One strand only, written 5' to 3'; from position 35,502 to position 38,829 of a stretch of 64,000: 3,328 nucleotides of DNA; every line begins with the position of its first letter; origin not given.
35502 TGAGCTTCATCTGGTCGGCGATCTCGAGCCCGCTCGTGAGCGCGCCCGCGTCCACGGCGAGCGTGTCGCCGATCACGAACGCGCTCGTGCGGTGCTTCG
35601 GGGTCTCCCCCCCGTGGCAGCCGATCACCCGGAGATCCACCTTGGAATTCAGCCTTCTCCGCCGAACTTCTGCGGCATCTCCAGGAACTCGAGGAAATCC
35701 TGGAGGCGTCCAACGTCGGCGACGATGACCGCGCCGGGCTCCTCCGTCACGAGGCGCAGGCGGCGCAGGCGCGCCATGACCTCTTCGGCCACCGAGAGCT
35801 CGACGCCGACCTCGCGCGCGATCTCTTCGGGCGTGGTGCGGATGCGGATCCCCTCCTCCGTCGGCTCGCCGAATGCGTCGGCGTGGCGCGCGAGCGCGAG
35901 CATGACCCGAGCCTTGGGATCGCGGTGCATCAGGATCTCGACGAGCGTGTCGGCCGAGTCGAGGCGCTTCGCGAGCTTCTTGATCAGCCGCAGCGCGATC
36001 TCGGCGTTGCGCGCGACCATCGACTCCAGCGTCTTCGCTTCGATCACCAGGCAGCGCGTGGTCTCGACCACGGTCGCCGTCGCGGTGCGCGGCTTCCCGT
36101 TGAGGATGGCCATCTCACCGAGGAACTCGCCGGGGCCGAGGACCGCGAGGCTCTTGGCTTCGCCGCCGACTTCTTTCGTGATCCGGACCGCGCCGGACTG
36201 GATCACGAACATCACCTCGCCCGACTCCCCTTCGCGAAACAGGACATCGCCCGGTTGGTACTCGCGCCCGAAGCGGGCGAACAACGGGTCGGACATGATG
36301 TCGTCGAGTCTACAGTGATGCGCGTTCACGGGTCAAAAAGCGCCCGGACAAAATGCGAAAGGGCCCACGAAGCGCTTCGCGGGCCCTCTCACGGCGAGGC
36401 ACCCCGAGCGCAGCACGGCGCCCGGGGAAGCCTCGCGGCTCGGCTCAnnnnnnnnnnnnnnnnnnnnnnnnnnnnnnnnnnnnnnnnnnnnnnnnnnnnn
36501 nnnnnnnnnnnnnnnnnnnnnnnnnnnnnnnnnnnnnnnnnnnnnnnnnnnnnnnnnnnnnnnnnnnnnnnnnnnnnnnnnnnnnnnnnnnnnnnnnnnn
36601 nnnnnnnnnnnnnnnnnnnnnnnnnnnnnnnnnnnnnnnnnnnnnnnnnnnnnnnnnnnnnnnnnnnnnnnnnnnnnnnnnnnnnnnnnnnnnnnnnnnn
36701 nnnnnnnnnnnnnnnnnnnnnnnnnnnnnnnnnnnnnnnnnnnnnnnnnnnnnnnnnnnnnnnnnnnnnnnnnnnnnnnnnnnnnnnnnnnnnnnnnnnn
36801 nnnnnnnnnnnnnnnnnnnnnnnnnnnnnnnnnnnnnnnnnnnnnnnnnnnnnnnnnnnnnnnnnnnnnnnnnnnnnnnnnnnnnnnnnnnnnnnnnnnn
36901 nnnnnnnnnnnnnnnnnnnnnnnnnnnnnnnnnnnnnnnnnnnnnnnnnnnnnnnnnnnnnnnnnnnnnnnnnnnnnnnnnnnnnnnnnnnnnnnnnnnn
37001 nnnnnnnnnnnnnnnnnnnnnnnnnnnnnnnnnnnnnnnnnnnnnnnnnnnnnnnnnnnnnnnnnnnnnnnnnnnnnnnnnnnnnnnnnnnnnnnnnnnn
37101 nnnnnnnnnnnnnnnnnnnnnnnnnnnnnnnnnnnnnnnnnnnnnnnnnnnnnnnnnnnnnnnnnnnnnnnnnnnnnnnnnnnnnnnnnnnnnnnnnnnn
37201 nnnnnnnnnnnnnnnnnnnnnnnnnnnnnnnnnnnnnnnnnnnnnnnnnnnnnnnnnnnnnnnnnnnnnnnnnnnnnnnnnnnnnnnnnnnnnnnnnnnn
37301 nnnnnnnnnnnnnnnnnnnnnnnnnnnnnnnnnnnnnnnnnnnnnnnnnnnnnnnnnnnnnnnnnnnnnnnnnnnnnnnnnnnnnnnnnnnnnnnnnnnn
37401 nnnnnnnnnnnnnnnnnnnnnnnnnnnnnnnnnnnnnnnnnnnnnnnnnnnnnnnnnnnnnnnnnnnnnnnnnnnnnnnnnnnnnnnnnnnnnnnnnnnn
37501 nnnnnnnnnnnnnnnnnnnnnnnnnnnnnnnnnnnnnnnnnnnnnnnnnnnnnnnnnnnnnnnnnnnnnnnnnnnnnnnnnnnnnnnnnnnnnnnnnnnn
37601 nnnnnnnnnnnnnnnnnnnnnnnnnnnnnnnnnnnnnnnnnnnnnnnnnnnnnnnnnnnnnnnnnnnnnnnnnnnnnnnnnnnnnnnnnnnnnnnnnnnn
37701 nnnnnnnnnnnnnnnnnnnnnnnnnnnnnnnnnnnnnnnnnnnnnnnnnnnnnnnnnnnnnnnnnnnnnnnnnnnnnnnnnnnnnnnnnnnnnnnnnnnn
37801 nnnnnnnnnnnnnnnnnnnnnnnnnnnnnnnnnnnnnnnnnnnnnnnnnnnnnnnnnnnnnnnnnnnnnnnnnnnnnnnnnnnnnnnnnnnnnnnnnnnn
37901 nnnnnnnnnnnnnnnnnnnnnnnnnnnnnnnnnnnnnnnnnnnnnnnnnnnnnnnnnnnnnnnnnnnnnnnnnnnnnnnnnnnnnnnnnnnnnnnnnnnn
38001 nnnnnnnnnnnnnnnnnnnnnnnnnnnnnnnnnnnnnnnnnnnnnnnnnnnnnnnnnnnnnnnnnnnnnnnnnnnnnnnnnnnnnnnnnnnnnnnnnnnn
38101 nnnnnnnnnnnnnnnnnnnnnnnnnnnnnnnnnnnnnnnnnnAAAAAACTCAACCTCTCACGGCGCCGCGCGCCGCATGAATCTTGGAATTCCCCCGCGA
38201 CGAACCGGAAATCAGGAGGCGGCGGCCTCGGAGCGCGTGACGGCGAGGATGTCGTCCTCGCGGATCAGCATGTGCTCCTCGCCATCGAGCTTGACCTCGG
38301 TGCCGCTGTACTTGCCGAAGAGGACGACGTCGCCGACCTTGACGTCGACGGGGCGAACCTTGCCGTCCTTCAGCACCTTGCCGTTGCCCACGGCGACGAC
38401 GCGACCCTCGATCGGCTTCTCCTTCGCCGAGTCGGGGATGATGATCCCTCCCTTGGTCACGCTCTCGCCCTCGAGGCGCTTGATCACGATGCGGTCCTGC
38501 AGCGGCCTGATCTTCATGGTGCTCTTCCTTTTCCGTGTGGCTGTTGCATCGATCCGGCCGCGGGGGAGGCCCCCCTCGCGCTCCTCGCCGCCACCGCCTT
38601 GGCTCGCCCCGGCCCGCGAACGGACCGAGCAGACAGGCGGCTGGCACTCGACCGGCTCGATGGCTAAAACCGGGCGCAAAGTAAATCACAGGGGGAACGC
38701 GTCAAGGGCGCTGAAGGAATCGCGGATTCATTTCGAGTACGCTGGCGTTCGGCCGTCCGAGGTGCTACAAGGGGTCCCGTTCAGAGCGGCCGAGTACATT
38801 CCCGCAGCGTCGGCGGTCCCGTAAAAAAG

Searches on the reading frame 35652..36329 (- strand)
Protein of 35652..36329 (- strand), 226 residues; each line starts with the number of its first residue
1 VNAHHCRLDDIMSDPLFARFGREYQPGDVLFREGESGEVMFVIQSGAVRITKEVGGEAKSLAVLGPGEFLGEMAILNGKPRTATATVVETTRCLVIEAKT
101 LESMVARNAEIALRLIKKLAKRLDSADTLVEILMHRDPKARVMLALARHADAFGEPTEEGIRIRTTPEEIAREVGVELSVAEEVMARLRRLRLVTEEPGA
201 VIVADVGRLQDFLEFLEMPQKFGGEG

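Call 27: search_protein_families(library=pfam, proteins=[window:35652-36329:-], max_evalue=0.001)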
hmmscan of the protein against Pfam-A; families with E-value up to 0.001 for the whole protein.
window:35652-36329:- (226 aa): 2 families
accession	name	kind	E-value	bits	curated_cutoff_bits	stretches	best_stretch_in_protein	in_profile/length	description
PF00027.35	cNMP_binding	-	8.2e-25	87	27.5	1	22-108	2-89/89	Cyclic nucleotide-binding domain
PF13545.12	HTH_Crp_2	-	2.5e-05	24.6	27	1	140-211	4-69/70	Crp-like helix-turn-helix domain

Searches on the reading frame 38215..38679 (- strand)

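Call 28: search_protein_families(library=pfam, proteins=[window:38215-38679:-], max_evalue=0.001)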
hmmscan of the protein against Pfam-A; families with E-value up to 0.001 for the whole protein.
window:38215-38679:- (155 aa): 1 family
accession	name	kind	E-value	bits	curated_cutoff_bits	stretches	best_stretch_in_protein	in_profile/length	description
PF00166.26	Cpn10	-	6.7e-35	119.4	21.1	1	56-147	1-92/93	Chaperonin 10 Kd subunit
